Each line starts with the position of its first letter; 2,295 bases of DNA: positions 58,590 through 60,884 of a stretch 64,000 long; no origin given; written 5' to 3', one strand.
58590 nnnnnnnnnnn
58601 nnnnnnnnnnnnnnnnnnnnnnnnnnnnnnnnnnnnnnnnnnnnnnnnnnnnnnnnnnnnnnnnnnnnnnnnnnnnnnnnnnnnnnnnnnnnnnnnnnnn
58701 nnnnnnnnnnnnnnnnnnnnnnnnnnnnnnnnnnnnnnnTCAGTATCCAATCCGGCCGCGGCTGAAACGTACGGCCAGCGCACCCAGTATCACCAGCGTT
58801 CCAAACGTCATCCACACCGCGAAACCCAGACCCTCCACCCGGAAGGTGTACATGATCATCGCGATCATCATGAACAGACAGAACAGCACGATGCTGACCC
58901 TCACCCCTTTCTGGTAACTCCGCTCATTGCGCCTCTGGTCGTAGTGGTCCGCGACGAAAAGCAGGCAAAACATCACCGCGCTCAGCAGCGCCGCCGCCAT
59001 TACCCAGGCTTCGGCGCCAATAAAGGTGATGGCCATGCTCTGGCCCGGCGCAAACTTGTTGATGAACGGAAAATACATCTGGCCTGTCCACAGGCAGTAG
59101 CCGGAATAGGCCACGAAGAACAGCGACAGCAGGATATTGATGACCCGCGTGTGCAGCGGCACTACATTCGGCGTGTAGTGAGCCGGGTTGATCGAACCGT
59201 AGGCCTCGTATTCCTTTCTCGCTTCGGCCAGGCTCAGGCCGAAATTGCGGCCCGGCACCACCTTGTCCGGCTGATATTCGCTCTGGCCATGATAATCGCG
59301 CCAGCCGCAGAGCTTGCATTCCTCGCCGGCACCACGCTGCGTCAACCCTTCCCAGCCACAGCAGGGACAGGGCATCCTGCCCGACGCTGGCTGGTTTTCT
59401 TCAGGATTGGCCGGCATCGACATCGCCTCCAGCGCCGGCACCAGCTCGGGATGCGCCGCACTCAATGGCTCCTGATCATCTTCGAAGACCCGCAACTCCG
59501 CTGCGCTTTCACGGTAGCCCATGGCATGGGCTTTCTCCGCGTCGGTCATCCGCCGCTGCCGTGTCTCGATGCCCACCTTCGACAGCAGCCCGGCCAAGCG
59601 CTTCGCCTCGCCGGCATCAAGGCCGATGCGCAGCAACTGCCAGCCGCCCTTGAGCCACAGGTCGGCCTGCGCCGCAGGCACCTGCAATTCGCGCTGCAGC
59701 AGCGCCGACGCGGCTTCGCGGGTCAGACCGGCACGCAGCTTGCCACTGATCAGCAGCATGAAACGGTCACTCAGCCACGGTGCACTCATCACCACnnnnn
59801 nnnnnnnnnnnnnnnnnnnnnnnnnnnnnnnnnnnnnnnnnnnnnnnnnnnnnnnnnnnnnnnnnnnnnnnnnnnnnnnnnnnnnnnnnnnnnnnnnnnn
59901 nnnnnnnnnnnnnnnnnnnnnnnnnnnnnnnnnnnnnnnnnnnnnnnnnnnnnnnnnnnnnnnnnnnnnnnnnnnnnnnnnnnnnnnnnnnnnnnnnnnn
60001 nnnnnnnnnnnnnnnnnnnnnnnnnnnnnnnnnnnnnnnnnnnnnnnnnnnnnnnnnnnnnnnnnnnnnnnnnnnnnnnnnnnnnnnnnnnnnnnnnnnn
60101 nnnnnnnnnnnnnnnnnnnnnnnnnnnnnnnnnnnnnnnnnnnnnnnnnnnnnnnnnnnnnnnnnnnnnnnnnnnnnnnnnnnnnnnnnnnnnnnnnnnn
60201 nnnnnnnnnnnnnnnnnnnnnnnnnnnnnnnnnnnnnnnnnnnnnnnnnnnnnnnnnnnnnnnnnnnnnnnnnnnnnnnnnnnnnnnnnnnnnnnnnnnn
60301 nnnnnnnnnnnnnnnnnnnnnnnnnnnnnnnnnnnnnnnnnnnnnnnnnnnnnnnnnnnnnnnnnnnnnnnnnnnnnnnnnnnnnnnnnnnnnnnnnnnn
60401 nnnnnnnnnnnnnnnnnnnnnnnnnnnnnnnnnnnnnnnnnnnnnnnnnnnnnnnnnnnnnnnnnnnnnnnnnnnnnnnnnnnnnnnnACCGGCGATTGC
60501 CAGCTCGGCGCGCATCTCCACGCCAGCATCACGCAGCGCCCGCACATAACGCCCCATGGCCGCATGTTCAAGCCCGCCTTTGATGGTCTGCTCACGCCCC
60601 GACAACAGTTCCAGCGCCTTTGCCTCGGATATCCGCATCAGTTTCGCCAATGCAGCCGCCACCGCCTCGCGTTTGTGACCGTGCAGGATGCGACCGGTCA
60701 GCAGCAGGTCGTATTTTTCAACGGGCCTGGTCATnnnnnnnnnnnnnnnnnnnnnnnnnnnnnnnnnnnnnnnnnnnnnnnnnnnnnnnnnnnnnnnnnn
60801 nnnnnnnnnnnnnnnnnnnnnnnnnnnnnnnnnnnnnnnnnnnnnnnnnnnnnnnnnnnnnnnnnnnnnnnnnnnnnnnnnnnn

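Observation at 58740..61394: Tandem triplication of an unusual fusion: CPCC four-Cys ribbon + 4TM module with conserved cytoplasmic DH[YH]DxRxNE loop and C-terminal Tyr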

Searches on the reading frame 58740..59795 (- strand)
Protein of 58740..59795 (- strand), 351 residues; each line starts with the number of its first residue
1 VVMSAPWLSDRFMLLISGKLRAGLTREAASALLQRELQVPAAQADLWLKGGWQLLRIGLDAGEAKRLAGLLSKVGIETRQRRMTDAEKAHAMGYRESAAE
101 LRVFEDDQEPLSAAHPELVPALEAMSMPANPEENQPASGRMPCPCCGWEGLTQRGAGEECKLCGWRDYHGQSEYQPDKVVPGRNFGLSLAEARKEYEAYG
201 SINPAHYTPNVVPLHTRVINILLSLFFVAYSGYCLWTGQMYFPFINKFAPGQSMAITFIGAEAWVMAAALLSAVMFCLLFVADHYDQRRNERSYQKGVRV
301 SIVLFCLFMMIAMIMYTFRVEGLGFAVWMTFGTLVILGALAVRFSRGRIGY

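Call 3: search_protein_families(library=pfam, proteins=[window:58740-59795:-], max_evalue=1)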
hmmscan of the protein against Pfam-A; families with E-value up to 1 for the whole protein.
window:58740-59795:- (351 aa): 8 families
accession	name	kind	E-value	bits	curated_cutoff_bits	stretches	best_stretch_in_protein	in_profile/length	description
PF14206.11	Cys_rich_CPCC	-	1.1e-11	44.7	24.5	1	142-206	2-64/75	Cysteine-rich CPCC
PF10322.15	7TM_GPCR_Sru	-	0.023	14.4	26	1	218-318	154-261/305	Serpentine type 7TM GPCR chemoreceptor Sru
PF14150.11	YesK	-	0.024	15.3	25.2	1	271-340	4-71/81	YesK-like protein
PF14264.12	Glucos_trans_II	-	0.033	13.8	30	1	223-336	226-316/317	Glucosyl transferase GtrII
PF14997.11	CECR6_TMEM121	-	0.041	14.1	25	1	239-336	17-113/194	CECR6/TMEM121 family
PF07331.16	TctB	-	0.074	13.7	29.1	1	222-335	2-99/137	Tripartite tricarboxylate transporter TctB family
PF06796.16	NapE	-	0.094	12.8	25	0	302-330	18-45/54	Periplasmic nitrate reductase protein NapE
PF01988.24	VIT1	-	0.19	11.9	28.1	1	289-348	129-190/214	VIT family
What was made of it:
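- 59178..59372 (-): CPCC zinc-ribbon domain of A. Pfam E 1.1e-11 (call 3).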

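Call 5: search_protein_families(library=ncbifam, proteins=[window:58740-59795:-], max_evalue=0.1)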
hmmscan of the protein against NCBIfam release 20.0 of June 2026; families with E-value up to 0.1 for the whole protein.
window:58740-59795:- (351 aa): 1 family
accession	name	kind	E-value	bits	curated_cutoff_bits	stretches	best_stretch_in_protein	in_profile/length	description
TIGR03025.1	EPS_sugtrans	subfamily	0.058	12.6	295.55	1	262-338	30-106/445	exopolysaccharide biosynthesis polyprenyl glycosylphosphotransferase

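Call 62: search_protein_families(library=padloc, proteins=[window:58740-59795:-], max_evalue=0.01)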
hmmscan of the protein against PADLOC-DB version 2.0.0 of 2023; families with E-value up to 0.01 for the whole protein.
window:58740-59795:- (351 aa): 0 families

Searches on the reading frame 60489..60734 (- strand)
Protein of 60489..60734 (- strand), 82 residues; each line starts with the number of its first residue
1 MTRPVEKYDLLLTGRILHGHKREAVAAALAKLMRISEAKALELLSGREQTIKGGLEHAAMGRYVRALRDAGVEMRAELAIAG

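Call 87: find_homologous_proteins(query=A8, max_evalue=0.001)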
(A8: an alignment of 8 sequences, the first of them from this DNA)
Query A8 (8 sequences) (82 aa, profile of the alignment): 2 proteins with E <= 0.001 among 8000 candidates.
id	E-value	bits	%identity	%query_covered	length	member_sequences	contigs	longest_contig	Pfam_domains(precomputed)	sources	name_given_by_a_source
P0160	2.6e-14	71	48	33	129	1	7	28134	-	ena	-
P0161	2.8e-6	45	34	89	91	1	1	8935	-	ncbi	ncbi:MAG: hypothetical protein ACI9YR_002154, partial [Bacteroidia bacterium]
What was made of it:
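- Tried and rejected: The word-indexed search returned only two weak hits and did not even recover the known members, so it is uninformative (call 87).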
